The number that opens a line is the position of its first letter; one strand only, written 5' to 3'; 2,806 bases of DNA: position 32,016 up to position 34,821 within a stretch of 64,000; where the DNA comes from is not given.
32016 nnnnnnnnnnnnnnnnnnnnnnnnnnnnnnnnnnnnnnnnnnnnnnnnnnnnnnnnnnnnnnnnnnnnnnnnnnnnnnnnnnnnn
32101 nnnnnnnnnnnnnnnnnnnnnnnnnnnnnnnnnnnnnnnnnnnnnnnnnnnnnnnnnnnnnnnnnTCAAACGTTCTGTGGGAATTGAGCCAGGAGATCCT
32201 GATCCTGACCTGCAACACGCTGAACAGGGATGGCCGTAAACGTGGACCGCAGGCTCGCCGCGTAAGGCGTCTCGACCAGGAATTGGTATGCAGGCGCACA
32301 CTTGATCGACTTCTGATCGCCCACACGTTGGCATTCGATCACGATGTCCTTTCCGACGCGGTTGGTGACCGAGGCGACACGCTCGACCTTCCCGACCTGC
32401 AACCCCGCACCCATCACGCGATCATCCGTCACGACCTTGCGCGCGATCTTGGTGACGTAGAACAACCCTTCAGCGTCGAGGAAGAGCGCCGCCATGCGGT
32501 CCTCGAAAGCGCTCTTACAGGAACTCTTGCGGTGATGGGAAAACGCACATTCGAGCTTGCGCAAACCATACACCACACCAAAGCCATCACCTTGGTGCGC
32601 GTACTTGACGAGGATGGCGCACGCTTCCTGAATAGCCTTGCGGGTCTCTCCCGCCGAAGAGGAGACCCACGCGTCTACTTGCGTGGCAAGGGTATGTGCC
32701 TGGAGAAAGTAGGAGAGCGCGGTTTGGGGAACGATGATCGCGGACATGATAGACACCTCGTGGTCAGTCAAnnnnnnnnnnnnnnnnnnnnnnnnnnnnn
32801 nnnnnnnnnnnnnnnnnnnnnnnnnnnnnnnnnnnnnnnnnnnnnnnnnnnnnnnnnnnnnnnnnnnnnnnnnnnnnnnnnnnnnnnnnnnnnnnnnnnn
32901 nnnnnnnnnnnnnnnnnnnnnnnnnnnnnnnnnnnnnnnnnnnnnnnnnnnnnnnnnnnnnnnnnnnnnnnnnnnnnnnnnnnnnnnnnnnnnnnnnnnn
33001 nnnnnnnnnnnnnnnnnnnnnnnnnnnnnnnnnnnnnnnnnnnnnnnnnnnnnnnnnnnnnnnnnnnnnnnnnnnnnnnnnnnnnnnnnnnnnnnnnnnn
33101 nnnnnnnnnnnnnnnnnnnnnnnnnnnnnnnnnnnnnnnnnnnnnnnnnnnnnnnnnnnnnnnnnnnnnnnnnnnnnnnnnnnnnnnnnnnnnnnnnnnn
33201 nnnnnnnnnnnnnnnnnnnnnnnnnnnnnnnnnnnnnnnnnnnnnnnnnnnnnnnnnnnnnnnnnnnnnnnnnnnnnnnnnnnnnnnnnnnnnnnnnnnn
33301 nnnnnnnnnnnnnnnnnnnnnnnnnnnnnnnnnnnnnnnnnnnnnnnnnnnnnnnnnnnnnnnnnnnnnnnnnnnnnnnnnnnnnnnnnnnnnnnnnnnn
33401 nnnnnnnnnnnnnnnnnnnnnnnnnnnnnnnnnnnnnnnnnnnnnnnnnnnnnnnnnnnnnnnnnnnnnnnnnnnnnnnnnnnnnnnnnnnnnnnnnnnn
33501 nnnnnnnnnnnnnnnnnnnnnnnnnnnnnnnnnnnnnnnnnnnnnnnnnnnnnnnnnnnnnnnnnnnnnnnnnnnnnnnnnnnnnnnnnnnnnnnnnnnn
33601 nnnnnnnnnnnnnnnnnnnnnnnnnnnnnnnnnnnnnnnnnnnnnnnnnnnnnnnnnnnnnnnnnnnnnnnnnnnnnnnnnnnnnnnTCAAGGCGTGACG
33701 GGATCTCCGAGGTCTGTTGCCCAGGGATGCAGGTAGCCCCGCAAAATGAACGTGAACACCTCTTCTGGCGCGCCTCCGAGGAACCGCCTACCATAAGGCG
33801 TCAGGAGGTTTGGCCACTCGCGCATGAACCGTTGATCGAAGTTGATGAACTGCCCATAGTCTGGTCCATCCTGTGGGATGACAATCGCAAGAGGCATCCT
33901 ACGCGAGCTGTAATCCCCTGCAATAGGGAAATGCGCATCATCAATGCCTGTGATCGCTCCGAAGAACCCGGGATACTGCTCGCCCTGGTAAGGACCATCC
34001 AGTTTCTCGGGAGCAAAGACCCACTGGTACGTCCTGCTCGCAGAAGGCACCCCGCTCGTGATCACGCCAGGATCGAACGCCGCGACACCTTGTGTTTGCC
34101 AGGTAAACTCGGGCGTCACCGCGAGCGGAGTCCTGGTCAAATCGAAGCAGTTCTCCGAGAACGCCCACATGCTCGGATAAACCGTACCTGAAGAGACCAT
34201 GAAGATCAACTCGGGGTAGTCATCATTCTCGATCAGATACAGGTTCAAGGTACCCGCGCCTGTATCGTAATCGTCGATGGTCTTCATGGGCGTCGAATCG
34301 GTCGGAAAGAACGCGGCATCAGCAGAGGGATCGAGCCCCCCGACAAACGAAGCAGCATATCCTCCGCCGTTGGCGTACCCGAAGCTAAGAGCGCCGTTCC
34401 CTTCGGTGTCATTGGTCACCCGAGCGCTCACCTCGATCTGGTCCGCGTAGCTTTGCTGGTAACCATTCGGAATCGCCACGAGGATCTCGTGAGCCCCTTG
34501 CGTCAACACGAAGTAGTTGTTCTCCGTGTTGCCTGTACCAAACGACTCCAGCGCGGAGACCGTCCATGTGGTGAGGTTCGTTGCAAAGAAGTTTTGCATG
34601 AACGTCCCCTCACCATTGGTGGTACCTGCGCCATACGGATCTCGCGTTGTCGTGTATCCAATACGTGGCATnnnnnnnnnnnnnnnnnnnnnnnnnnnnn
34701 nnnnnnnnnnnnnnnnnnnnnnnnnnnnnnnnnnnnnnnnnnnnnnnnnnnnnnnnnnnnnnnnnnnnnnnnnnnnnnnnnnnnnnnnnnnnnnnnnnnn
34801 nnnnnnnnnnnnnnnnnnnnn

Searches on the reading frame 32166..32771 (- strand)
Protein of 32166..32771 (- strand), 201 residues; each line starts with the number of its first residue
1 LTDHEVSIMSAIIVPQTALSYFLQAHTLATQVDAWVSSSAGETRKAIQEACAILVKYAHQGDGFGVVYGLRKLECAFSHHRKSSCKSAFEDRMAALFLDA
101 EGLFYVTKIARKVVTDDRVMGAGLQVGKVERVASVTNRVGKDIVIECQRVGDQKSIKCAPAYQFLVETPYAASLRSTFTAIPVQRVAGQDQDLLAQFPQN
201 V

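Call 36: search_protein_families(library=pfam, proteins=[window:32166-32771:-], max_evalue=0.01)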
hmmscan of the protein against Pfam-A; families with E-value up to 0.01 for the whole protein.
window:32166-32771:- (201 aa): 0 families

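Call 58: find_homologous_proteins(query=window:32166-32771:-, max_evalue=0.00001)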
Query window:32166-32771:- (201 aa): 1 proteins with E <= 0.00001 among 249 candidates.
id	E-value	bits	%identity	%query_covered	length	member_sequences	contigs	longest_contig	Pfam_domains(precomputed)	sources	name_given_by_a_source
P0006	4.3e-121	420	100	96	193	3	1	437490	-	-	-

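Call 59: list_cluster_members(proteins=[P0006, P0001])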
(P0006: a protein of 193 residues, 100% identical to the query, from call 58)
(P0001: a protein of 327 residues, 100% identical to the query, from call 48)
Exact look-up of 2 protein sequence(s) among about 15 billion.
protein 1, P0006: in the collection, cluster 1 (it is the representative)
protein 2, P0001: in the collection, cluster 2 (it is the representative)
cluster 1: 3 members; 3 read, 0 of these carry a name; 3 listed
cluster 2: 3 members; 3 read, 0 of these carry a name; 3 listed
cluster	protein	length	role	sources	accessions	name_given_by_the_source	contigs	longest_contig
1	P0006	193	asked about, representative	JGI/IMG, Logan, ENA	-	-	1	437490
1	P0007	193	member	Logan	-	-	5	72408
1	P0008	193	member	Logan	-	-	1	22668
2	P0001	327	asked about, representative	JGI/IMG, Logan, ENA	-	-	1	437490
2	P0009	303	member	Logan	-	-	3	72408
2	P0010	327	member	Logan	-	-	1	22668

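Call 60: find_encoding_contigs(protein=P0008, flank=10000, max_places=4)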
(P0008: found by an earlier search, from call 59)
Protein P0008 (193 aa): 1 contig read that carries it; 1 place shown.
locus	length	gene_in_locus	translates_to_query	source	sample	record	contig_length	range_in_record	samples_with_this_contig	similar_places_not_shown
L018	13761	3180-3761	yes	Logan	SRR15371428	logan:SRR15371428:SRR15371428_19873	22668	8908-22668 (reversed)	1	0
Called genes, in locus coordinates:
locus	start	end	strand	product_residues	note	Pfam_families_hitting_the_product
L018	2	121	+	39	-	?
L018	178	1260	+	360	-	-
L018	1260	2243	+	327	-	-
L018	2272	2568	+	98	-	-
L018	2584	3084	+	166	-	-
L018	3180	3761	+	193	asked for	-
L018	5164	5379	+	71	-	-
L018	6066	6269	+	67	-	-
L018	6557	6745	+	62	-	-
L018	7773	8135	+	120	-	-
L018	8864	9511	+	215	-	-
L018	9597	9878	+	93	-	-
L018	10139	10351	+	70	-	-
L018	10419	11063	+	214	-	-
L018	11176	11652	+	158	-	-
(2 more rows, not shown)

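Call 61: find_encoding_contigs(protein=P0007, flank=10000, max_places=8)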
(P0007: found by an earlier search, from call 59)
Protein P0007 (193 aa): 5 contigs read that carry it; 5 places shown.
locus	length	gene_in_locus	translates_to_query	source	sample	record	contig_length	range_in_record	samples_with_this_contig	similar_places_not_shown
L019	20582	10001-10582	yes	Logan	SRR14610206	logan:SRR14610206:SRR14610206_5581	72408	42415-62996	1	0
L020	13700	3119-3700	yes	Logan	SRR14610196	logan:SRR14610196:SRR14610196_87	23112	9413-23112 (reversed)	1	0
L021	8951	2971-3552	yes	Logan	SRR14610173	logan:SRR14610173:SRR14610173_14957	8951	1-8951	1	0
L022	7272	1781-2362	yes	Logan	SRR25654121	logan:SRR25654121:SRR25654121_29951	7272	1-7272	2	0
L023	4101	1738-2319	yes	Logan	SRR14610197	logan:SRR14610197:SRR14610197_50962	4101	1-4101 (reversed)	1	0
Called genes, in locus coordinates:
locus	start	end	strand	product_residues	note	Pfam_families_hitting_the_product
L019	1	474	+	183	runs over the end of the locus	-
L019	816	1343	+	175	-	-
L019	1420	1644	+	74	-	-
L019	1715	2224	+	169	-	-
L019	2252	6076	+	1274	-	PF13385:Laminin_G_3, PF17803:Cadherin_4, PF17963:Big_9, PF17963:Big_9, PF17892:Cadherin_5, PF17963:Big_9, PF17963:Big_9, PF17803:Cadherin_4, +9 more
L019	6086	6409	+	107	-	-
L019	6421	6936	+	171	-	-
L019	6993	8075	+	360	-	-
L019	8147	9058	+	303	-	-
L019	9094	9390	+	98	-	-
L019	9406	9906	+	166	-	-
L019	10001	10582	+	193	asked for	-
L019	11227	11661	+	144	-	-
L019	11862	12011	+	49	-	-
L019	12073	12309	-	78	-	-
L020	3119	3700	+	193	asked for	-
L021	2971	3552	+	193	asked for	-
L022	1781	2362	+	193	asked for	-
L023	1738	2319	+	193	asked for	-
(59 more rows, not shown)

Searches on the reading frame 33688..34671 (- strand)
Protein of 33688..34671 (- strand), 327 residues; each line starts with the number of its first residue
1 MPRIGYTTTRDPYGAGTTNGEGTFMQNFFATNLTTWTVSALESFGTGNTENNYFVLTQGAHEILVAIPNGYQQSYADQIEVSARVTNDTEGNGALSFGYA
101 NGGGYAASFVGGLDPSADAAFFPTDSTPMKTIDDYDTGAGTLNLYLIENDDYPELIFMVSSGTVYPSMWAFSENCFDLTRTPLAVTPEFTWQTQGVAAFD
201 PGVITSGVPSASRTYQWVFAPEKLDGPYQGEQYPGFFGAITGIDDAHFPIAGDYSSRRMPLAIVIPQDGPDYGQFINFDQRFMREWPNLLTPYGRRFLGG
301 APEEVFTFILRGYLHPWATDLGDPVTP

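Call 36: search_protein_families(library=pfam, proteins=[window:33688-34671:-], max_evalue=0.01)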
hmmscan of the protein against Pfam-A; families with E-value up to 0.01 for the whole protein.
window:33688-34671:- (327 aa): 0 families

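Call 37: find_related_loci(query=window:33688-34671:-, collection=viral_contigs, flank=10000)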
Query window:33688-34671:- (327 aa) in viral_contigs; peptide patterns used: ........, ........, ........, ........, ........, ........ (x = any residue, [..] = any of these).
9 stretches matched a pattern, but none encodes a relative of the query by tblastn (E <= 1e-3).

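Call 48: find_homologous_proteins(query=window:33688-34671:-, max_evalue=0.00001)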
Query window:33688-34671:- (327 aa): 5 proteins with E <= 0.00001 among 1500 candidates.
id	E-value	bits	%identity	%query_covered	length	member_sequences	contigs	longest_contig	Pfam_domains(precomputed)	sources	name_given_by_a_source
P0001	5.7e-223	757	100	100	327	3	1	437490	-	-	-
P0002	1.5e-109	384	56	100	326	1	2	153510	-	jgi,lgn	jgi:hypothetical protein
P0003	6.8e-107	376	55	100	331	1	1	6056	-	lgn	-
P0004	5.2e-102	360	54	100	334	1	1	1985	-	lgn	-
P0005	1.5e-91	325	52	93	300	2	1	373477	-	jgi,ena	-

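Call 49: find_encoding_contigs(protein=P0002, flank=10000, max_places=4)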
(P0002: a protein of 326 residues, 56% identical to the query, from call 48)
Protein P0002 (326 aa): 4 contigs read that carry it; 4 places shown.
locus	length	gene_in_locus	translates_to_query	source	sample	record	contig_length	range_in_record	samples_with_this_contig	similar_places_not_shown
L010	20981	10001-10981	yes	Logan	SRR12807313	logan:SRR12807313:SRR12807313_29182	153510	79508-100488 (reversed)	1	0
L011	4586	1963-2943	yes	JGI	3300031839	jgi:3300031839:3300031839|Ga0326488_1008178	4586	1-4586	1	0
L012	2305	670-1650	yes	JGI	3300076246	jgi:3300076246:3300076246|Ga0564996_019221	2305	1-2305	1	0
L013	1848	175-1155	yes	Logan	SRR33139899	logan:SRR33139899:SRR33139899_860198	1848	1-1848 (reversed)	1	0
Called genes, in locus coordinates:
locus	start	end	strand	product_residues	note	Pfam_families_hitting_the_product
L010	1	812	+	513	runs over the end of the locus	-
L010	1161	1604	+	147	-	-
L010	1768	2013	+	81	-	-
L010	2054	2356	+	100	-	PF00166:Cpn10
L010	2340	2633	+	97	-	-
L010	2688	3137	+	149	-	PF01661:Macro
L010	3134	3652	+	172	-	-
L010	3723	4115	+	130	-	-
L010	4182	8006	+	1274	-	PF13385:Laminin_G_3, PF17803:Cadherin_4, PF17963:Big_9, PF17892:Cadherin_5, PF17963:Big_9, PF17963:Big_9, PF17892:Cadherin_5, PF17963:Big_9, +6 more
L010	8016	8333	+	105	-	-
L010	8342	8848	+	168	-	-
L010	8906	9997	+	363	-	-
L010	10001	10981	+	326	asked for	-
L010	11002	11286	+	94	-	-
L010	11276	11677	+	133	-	-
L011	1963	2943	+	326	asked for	-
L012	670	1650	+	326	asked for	-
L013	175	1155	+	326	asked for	-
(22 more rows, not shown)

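Call 50: find_encoding_contigs(protein=P0005, flank=10000, max_places=4)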
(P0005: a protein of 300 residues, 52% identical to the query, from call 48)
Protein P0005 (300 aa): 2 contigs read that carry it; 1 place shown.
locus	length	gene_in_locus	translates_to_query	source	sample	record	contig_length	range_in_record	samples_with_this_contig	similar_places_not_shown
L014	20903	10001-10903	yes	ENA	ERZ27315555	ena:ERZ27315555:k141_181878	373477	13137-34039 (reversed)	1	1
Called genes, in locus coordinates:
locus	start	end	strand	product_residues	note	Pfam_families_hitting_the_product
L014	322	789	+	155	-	-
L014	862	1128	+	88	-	-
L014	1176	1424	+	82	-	-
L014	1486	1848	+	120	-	PF00166:Cpn10 (weak)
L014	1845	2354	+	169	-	-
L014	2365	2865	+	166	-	-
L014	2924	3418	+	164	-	-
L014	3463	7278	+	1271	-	PF13385:Laminin_G_3, PF17963:Big_9, PF17892:Cadherin_5, PF17963:Big_9, PF17963:Big_9, PF17803:Cadherin_4, PF17963:Big_9, PF17892:Cadherin_5, +4 more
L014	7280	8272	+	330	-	-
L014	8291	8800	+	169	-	-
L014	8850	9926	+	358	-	-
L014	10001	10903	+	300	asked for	-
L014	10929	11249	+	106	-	-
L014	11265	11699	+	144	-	-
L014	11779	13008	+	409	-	-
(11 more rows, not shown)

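Call 51: find_encoding_contigs(protein=P0003, flank=10000, max_places=4)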
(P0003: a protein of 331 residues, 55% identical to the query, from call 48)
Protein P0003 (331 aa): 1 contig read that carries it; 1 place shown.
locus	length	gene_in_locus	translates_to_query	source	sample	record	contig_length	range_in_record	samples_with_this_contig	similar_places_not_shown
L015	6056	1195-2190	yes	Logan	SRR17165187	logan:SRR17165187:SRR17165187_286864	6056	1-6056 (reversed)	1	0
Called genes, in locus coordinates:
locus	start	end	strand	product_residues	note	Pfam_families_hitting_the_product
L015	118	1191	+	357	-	-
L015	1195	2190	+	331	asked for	-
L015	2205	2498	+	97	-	-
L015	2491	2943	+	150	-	-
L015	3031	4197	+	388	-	-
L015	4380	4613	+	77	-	-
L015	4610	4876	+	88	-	-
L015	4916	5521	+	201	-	-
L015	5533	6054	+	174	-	?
